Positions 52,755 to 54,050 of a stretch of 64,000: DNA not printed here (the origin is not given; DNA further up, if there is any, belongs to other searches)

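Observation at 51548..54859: PP2C phosphatase / predicted prenyltransferase-barrel / radical SAM operon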

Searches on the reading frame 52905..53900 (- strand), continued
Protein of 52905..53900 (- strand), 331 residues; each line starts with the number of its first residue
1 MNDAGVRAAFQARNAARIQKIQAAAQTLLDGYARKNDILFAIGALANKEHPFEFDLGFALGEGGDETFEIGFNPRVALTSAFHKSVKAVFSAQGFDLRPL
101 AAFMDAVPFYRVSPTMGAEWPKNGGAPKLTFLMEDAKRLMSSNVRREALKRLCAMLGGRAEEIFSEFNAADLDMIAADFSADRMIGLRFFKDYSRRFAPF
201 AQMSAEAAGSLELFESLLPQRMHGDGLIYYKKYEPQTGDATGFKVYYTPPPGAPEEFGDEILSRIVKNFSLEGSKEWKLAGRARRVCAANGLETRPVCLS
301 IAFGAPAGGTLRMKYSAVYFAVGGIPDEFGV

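Call 64: search_protein_families(library=ncbifam, proteins=[L014:292-1215:+, L014:1212-2111:+, L014:2108-3112:+, L014:3163-4065:+, L014:4301-5212:+, L014:5209-6186:+, L014:6159-7091:+, L014:8062-8967:+, L017:2741-4276:+, L017:919-1923:+], max_evalue=0.00001)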
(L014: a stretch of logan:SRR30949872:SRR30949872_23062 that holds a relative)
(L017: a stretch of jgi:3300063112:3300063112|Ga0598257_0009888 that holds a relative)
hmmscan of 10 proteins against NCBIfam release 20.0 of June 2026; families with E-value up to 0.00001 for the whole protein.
L014:292-1215:+ (307 aa): 14 families
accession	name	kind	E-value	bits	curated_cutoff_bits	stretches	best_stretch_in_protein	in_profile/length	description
NF047865.1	rSAM_PapB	equivalog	6.2e-21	75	340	1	3-207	4-219/330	PapB family radical SAM/SPASM ranthipeptide maturase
TIGR04064.1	rSAM_nif11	equivalog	2.4e-13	49.6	518.7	1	3-133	79-214/459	nif11-like peptide radical SAM maturase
TIGR03978.1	rSAM_paired_1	equivalog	7.8e-13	48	370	1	5-128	86-213/466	His-Xaa-Ser system radical SAM maturase HxsB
TIGR03906.1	quino_hemo_SAM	equivalog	1.4e-10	40.5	453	1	2-125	94-223/467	quinohemoprotein amine dehydrogenase maturation protein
TIGR04068.1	rSAM_ocin_clost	equivalog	1.5e-10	40.6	500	1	1-129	83-217/462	Cys-rich peptide radical SAM maturase CcpM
TIGR04280.1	geopep_mat_rSAM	hypoth_equivalog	1.8e-10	40.4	400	1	4-124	86-211/428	geopeptide radical SAM maturase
TIGR03974.1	rSAM_six_Cys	equivalog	6.1e-10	38.5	425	1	4-100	99-202/451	thioether cross-link-forming SCIFF peptide maturase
NF040492.1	not_ScfB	exception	3e-09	36.3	855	1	4-98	97-198/450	ScfB-related radical SAM/SPASM orphan maturase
TIGR04148.1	GG_samocin_CFB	equivalog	4.6e-08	32.7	300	1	1-113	16-142/411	radical SAM peptide maturase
NF035951.1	rSAM_RumMC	equivalog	1.5e-07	30.5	720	1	2-105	112-221/510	RumMC family radical SAM sactipeptide maturase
NF041718.1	rSAM_phane_AMC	equivalog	3e-07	29.8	425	1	6-123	10-129/362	cyclophane-forming radical SAM peptide maturase AmcB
TIGR02666.1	moaA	equivalog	5.8e-07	28.8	284.05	1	3-99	11-109/336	GTP 3',8-cyclase MoaA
NF041707.1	rSAM_YhhB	equivalog_domain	1.6e-06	27.3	445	1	9-131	9-140/369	cyclophane-forming radical SAM/SPASM peptide maturase YhhB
TIGR03942.1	sulfatase_rSAM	equivalog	3.5e-06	26.3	349.45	0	9-200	8-213/363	anaerobic sulfatase maturase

L014:1212-2111:+ (299 aa): 40 families (the best 25 are shown)
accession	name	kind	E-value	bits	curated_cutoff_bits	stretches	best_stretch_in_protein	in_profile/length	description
NF038332.1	rSAM_rare_HxsC4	exception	4e-50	170.9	500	2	3-226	15-245/335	radical SAM protein HxsC4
TIGR03977.1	rSAM_pair_HxsC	equivalog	4.1e-32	111.2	267.9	1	11-241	34-269/292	His-Xaa-Ser system radical SAM maturase HxsC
TIGR04053.2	TIGR04053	equivalog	2.9e-20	72.8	395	1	12-182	18-191/366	TIGR04053 family radical SAM/SPASM domain-containing protein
TIGR04303.1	GeoRSP_rSAM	equivalog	7.7e-19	68.4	400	1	8-183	11-183/325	GeoRSP system radical SAM/SPASM protein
TIGR04545.1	rSAM_ahbD_hemeb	equivalog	2e-18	66.9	500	1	8-177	6-175/339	heme b synthase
TIGR04055.1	rSAM_NirJ2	equivalog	3.6e-17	62.9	500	1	11-179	9-176/326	putative heme d1 biosynthesis radical SAM protein NirJ2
TIGR04466.1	rSAM_BlsE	equivalog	5.3e-17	62.3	400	1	12-178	13-176/327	cytosylglucuronate decarboxylase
TIGR03913.1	rad_SAM_trio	equivalog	4.2e-16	58.4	591.75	1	7-183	24-198/477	GDL motif peptide-associated radical SAM/SPASM maturase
NF045702.1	rSAM_GDGT_ether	equivalog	5.3e-16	58.3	450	1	10-163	94-252/486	tetraether lipid synthase Tes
NF045646.2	rSAM_Se_TrsS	equivalog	8.5e-16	57.5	490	1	7-165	91-252/441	radical SAM (seleno)protein TrsS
TIGR04133.1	rSAM_w_lipo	hypoth_equivalog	9.4e-16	57.7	425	1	9-185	31-210/350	TIGR04133 family radical SAM/SPASM protein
TIGR02666.1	moaA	equivalog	1.6e-15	56.9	284.05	1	11-184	19-197/336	GTP 3',8-cyclase MoaA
TIGR04546.1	rSAM_ahbC_deAc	equivalog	3.2e-15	55.8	650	1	11-175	48-211/390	12,18-didecarboxysiroheme deacetylase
TIGR04051.1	rSAM_NirJ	equivalog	3.7e-15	55.7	515.45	1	12-181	12-180/354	heme d1 biosynthesis radical SAM protein NirJ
NF045574.1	sacti_mat_StsB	exception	1.6e-14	53.7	625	1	8-181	102-273/466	StsB family radical SAM/SPASM domain sactipeptide maturase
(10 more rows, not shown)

L014:2108-3112:+ (334 aa): 0 families

L014:3163-4065:+ (300 aa): 39 families (the best 25 are shown)
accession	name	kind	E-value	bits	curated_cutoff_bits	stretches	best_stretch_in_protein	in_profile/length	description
NF038332.1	rSAM_rare_HxsC4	exception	9.2e-28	97.4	500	1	4-295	21-334/335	radical SAM protein HxsC4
TIGR03977.1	rSAM_pair_HxsC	equivalog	1.6e-22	79.8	267.9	1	6-224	34-253/292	His-Xaa-Ser system radical SAM maturase HxsC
TIGR02668.1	moaA_archaeal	equivalog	2.1e-16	59.8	325.25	1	3-211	16-221/303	GTP 3',8-cyclase MoaA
NF038283.1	viperin_w_prok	equivalog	1.1e-15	57.5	180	1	2-150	7-165/281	viperin family antiviral radical SAM protein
TIGR02109.1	PQQ_syn_pqqE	equivalog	7.9e-15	54.6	381.35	1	3-160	13-167/358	pyrroloquinoline quinone biosynthesis protein PqqE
TIGR04317.1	W_rSAM_matur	equivalog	1.7e-14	53.7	380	1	3-181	10-189/349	tungsten cofactor oxidoreductase radical SAM maturase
NF001199.0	PRK00164.2-1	equivalog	2.1e-14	53.4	231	1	2-198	17-211/308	GTP 3',8-cyclase MoaA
TIGR02666.1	moaA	equivalog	3.7e-14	52.4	284.05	1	6-147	19-164/336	GTP 3',8-cyclase MoaA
NF050035.1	rSAM_WgK_link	exception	6.1e-14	51.8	650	1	3-130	15-138/367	radical SAM/SPASM peptide maturase WgkB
TIGR04545.1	rSAM_ahbD_hemeb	equivalog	1.1e-12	48.1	500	1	3-181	6-180/339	heme b synthase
TIGR02493.1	PFLA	equivalog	1.9e-12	47.1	231.75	1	7-123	25-145/235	pyruvate formate-lyase-activating protein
TIGR04466.1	rSAM_BlsE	equivalog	1e-11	44.9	400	1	4-134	10-136/327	cytosylglucuronate decarboxylase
TIGR03962.1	mycofact_rSAM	equivalog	1.2e-11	44.4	265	1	3-160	18-171/339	mycofactocin radical SAM maturase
NF045574.1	sacti_mat_StsB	exception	4.6e-11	42.2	625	1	3-132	102-228/466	StsB family radical SAM/SPASM domain sactipeptide maturase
TIGR04053.2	TIGR04053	equivalog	6.6e-11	42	395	1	6-182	17-192/366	TIGR04053 family radical SAM/SPASM domain-containing protein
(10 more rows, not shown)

L014:4301-5212:+ (303 aa): 16 families
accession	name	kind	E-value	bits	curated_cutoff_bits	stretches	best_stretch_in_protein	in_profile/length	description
NF038332.1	rSAM_rare_HxsC4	exception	7.6e-25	87.8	500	1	2-138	81-219/335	radical SAM protein HxsC4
TIGR03977.1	rSAM_pair_HxsC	equivalog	3.3e-16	59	267.9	1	6-149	95-241/292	His-Xaa-Ser system radical SAM maturase HxsC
TIGR04545.1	rSAM_ahbD_hemeb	equivalog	6.7e-13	48.8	500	1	2-127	67-189/339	heme b synthase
TIGR04133.1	rSAM_w_lipo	hypoth_equivalog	3.3e-10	39.4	425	1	9-124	101-213/350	TIGR04133 family radical SAM/SPASM protein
TIGR03913.1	rad_SAM_trio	equivalog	6.4e-10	38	591.75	1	13-151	95-232/477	GDL motif peptide-associated radical SAM/SPASM maturase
TIGR04053.2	TIGR04053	equivalog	1.9e-09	37.2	395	1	25-122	99-195/366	TIGR04053 family radical SAM/SPASM domain-containing protein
TIGR04051.1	rSAM_NirJ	equivalog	4.3e-09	35.8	515.45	1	3-125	70-188/354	heme d1 biosynthesis radical SAM protein NirJ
TIGR04303.1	GeoRSP_rSAM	equivalog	1.5e-08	34.6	400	1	13-142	79-206/325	GeoRSP system radical SAM/SPASM protein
TIGR04466.1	rSAM_BlsE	equivalog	9.1e-08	31.9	400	1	12-110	77-172/327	cytosylglucuronate decarboxylase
TIGR04347.1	pseudo_SAM_Halo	equivalog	2.3e-07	30.4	525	1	2-113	105-212/390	TIGR04347 family pseudo-SAM/SPASM protein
TIGR02666.1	moaA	equivalog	3.8e-07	29.4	284.05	1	6-141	87-220/336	GTP 3',8-cyclase MoaA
TIGR04546.1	rSAM_ahbC_deAc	equivalog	7.5e-07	28.3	650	1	3-116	107-216/390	12,18-didecarboxysiroheme deacetylase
TIGR04317.1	W_rSAM_matur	equivalog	1.8e-06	27.4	380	1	1-157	71-226/349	tungsten cofactor oxidoreductase radical SAM maturase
NF041298.1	rSAM_mat_DynA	equivalog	1.8e-06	27.2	450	0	4-126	80-199/356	dynobactin maturation radical SAM/SPASM protein DynA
NF045574.1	sacti_mat_StsB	exception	2.6e-06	26.5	625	1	2-116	162-272/466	StsB family radical SAM/SPASM domain sactipeptide maturase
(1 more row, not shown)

L014:5209-6186:+ (325 aa): 40 families (the best 25 are shown)
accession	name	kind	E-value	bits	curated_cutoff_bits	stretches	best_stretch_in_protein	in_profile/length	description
NF038332.1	rSAM_rare_HxsC4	exception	6.6e-33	114.3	500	1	17-248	24-257/335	radical SAM protein HxsC4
TIGR03977.1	rSAM_pair_HxsC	equivalog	1.3e-28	99.7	267.9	1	16-288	34-291/292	His-Xaa-Ser system radical SAM maturase HxsC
NF045646.2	rSAM_Se_TrsS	equivalog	1.6e-23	83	490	1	9-158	88-237/441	radical SAM (seleno)protein TrsS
TIGR02668.1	moaA_archaeal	equivalog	7.6e-23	80.9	325.25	1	13-171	16-173/303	GTP 3',8-cyclase MoaA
TIGR04546.1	rSAM_ahbC_deAc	equivalog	1e-22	80.5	650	1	4-172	36-201/390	12,18-didecarboxysiroheme deacetylase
TIGR02666.1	moaA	equivalog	3.3e-20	72.3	284.05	1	16-160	19-169/336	GTP 3',8-cyclase MoaA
TIGR04545.1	rSAM_ahbD_hemeb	equivalog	4e-20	72.5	500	1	15-170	8-161/339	heme b synthase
NF001199.0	PRK00164.2-1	equivalog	5.8e-19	68.4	231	1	13-162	18-166/308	GTP 3',8-cyclase MoaA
TIGR02109.1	PQQ_syn_pqqE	equivalog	5.1e-18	65.1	381.35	1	11-212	11-208/358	pyrroloquinoline quinone biosynthesis protein PqqE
TIGR04053.2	TIGR04053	equivalog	5.7e-18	65.3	395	1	17-193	18-192/366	TIGR04053 family radical SAM/SPASM domain-containing protein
TIGR04054.1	rSAM_NirJ1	equivalog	1.1e-17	63.7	650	1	6-171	35-197/387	putative heme d1 biosynthesis radical SAM protein NirJ1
TIGR04051.1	rSAM_NirJ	equivalog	1.2e-17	64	515.45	1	7-193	2-182/354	heme d1 biosynthesis radical SAM protein NirJ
TIGR04055.1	rSAM_NirJ2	equivalog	3.4e-17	63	500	1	16-163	9-153/326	putative heme d1 biosynthesis radical SAM protein NirJ2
NF045574.1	sacti_mat_StsB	exception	4.3e-17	62.1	625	1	17-177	106-262/466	StsB family radical SAM/SPASM domain sactipeptide maturase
TIGR04347.1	pseudo_SAM_Halo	equivalog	8.7e-17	61.4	525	1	7-167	38-195/390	TIGR04347 family pseudo-SAM/SPASM protein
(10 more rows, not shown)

L014:6159-7091:+ (310 aa): 35 families (the best 25 are shown)
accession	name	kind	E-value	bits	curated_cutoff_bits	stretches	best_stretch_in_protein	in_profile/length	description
TIGR03977.1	rSAM_pair_HxsC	equivalog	4.3e-30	104.6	267.9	1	6-227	28-255/292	His-Xaa-Ser system radical SAM maturase HxsC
TIGR04055.1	rSAM_NirJ2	equivalog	6.4e-23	81.8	500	1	9-223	6-215/326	putative heme d1 biosynthesis radical SAM protein NirJ2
TIGR04546.1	rSAM_ahbC_deAc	equivalog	2.1e-18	66.3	650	1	8-159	44-197/390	12,18-didecarboxysiroheme deacetylase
TIGR04545.1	rSAM_ahbD_hemeb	equivalog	2.4e-18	66.7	500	1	8-238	5-235/339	heme b synthase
NF038332.1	rSAM_rare_HxsC4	exception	3e-18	66.1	500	1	6-196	17-213/335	radical SAM protein HxsC4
TIGR04053.2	TIGR04053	equivalog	5e-18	65.5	395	1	4-160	9-171/366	TIGR04053 family radical SAM/SPASM domain-containing protein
TIGR04054.1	rSAM_NirJ1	equivalog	1.7e-17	63.1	650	1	7-159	40-194/387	putative heme d1 biosynthesis radical SAM protein NirJ1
TIGR04347.1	pseudo_SAM_Halo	equivalog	4.3e-17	62.4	525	1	8-180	43-215/390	TIGR04347 family pseudo-SAM/SPASM protein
NF038283.1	viperin_w_prok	equivalog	3e-16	59.4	180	1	9-152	8-167/281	viperin family antiviral radical SAM protein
NF045646.2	rSAM_Se_TrsS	equivalog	3e-16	59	490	1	5-170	88-259/441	radical SAM (seleno)protein TrsS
TIGR02666.1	moaA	equivalog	1.1e-15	57.4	284.05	1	7-163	14-181/336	GTP 3',8-cyclase MoaA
TIGR02668.1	moaA_archaeal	equivalog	2.4e-15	56.3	325.25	1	7-163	14-174/303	GTP 3',8-cyclase MoaA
TIGR02109.1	PQQ_syn_pqqE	equivalog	1.9e-14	53.4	381.35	1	7-162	11-169/358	pyrroloquinoline quinone biosynthesis protein PqqE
TIGR04051.1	rSAM_NirJ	equivalog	7.4e-14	51.5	515.45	1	8-160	7-161/354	heme d1 biosynthesis radical SAM protein NirJ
TIGR04466.1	rSAM_BlsE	equivalog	1.1e-13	51.3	400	1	6-157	6-157/327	cytosylglucuronate decarboxylase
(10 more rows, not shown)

L014:8062-8967:+ (301 aa): 38 families (the best 25 are shown)
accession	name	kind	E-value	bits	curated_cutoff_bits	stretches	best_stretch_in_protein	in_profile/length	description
NF038332.1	rSAM_rare_HxsC4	exception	9.6e-44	149.9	500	1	3-199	13-215/335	radical SAM protein HxsC4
TIGR03977.1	rSAM_pair_HxsC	equivalog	1e-25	90.2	267.9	1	12-207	33-234/292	His-Xaa-Ser system radical SAM maturase HxsC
TIGR04545.1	rSAM_ahbD_hemeb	equivalog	6.9e-23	81.6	500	1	10-174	6-171/339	heme b synthase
TIGR04053.2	TIGR04053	equivalog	4.2e-21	75.6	395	1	14-175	18-183/366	TIGR04053 family radical SAM/SPASM domain-containing protein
TIGR04055.1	rSAM_NirJ2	equivalog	2.3e-18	66.8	500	1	12-177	8-173/326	putative heme d1 biosynthesis radical SAM protein NirJ2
NF045574.1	sacti_mat_StsB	exception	5e-18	65.2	625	1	13-184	105-275/466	StsB family radical SAM/SPASM domain sactipeptide maturase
TIGR04054.1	rSAM_NirJ1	equivalog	6.5e-18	64.5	650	1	11-163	43-195/387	putative heme d1 biosynthesis radical SAM protein NirJ1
TIGR04133.1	rSAM_w_lipo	hypoth_equivalog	8.4e-18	64.4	425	1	12-187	32-211/350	TIGR04133 family radical SAM/SPASM protein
TIGR04466.1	rSAM_BlsE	equivalog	1e-17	64.6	400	1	6-174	5-171/327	cytosylglucuronate decarboxylase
TIGR02668.1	moaA_archaeal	equivalog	7.4e-16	58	325.25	1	6-164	12-172/303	GTP 3',8-cyclase MoaA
TIGR04250.1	SCM_rSAM_ScmE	equivalog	1.4e-15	57.1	400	1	6-192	5-193/358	SynChlorMet cassette radical SAM/SPASM protein ScmE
TIGR04347.1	pseudo_SAM_Halo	equivalog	1.9e-15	57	525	1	11-176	45-210/390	TIGR04347 family pseudo-SAM/SPASM protein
TIGR04317.1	W_rSAM_matur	equivalog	3.2e-15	56.1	380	1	5-211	5-215/349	tungsten cofactor oxidoreductase radical SAM maturase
TIGR04546.1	rSAM_ahbC_deAc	equivalog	4.2e-15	55.4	650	1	11-161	46-196/390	12,18-didecarboxysiroheme deacetylase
TIGR03962.1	mycofact_rSAM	equivalog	4.5e-15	55.6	265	1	8-162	16-170/339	mycofactocin radical SAM maturase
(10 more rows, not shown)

L017:2741-4276:+ (511 aa): 46 families (the best 25 are shown)
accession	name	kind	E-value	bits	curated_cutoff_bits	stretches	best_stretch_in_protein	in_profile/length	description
TIGR03978.1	rSAM_paired_1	equivalog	3.6e-144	481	370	1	27-496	2-466/466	His-Xaa-Ser system radical SAM maturase HxsB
NF047865.1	rSAM_PapB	equivalog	4.5e-38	131.3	340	1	110-458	7-326/330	PapB family radical SAM/SPASM ranthipeptide maturase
TIGR04064.1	rSAM_nif11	equivalog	7.7e-35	120.5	518.7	1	110-464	82-416/459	nif11-like peptide radical SAM maturase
NF040492.1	not_ScfB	exception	2.1e-34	119.2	855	1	112-462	101-429/450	ScfB-related radical SAM/SPASM orphan maturase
TIGR03974.1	rSAM_six_Cys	equivalog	4.6e-33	114.8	425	1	112-462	103-430/451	thioether cross-link-forming SCIFF peptide maturase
TIGR03906.1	quino_hemo_SAM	equivalog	1.3e-31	109.7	453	1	110-259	98-247/467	quinohemoprotein amine dehydrogenase maturation protein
TIGR04068.1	rSAM_ocin_clost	equivalog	7.8e-29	100.8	500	1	109-469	87-439/462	Cys-rich peptide radical SAM maturase CcpM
TIGR03942.1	sulfatase_rSAM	equivalog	6e-23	81.5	349.45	1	113-477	8-351/363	anaerobic sulfatase maturase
NF041298.1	rSAM_mat_DynA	equivalog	7.2e-21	74.5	450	1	109-477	4-347/356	dynobactin maturation radical SAM/SPASM protein DynA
NF010321.0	PRK13758.1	equivalog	3.4e-19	69.2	441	1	109-448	8-330/370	anaerobic sulfatase-maturase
NF035951.1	rSAM_RumMC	equivalog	3.5e-18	65.6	720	1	108-259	114-265/510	RumMC family radical SAM sactipeptide maturase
TIGR04083.1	rSAM_pep_methan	hypoth_equivalog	4.9e-18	65.1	300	1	109-488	3-348/376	TIGR04083 family peptide-modifying radical SAM enzyme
NF038170.1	lachnocin_rSAM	equivalog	1.8e-16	60.1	550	1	110-253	80-223/440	lachnocin radical SAM maturase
NF038107.1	rSAM_NF038107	equivalog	2.1e-16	59.7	600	1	77-253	58-233/444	Cys-every-fifth radical SAM/SPASM peptide maturase CefB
TIGR04163.1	rSAM_cobopep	equivalog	1.2e-15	57.2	375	1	110-490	68-426/428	peptide-modifying radical SAM enzyme CbpB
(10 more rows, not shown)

L017:919-1923:+ (334 aa): 0 families

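Call 70: list_cluster_members(proteins=[P0005, P0024, P0001, P0003])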
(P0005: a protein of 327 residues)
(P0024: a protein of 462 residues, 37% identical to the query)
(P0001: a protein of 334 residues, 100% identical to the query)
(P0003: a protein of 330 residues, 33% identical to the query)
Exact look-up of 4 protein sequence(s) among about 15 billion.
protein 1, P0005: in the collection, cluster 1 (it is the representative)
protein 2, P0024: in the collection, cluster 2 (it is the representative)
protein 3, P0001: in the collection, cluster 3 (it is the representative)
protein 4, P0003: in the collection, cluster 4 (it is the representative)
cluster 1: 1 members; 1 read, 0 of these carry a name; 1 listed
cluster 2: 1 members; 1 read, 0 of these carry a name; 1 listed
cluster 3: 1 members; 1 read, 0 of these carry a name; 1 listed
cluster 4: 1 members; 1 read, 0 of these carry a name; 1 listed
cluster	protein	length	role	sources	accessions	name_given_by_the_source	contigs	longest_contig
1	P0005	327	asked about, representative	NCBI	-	-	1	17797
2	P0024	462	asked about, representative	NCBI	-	-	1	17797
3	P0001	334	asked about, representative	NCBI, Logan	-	-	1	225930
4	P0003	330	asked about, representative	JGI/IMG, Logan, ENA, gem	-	-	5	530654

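Call 80: search_dna_similar(query=window:52905-53900:-, collection=plasmids, mode=protein, max_evalue=0.001, max_rows=10)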
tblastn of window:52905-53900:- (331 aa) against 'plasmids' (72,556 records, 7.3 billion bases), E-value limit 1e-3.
No match.

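Call 81: search_dna_similar(query=window:52905-53900:-, collection=phages, mode=protein, max_evalue=0.001, max_rows=10)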
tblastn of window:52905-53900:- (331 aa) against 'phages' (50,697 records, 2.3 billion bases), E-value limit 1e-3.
No match.

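Call 87: search_protein_families(library=padloc, proteins=[L001:5976-8879:+, L011:10631-14740:+, L011:5775-6992:+, L006:7683-9902:-, L006:7099-7656:-, L016:3611-5884:-, L001:12426-13298:+], max_evalue=0.001)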
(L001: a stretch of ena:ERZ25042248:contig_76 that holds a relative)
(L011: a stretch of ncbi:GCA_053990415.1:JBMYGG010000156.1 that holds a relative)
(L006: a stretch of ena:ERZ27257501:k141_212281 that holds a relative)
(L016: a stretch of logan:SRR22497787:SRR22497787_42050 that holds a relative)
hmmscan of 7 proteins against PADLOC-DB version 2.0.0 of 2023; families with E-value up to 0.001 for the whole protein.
L001:5976-8879:+ (967 aa): 0 families

L011:10631-14740:+ (1370 aa): 0 families

L011:5775-6992:+ (405 aa): 0 families

L006:7683-9902:- (739 aa): 0 families

L006:7099-7656:- (185 aa): 0 families

L016:3611-5884:- (757 aa): 0 families

L001:12426-13298:+ (290 aa): 0 families
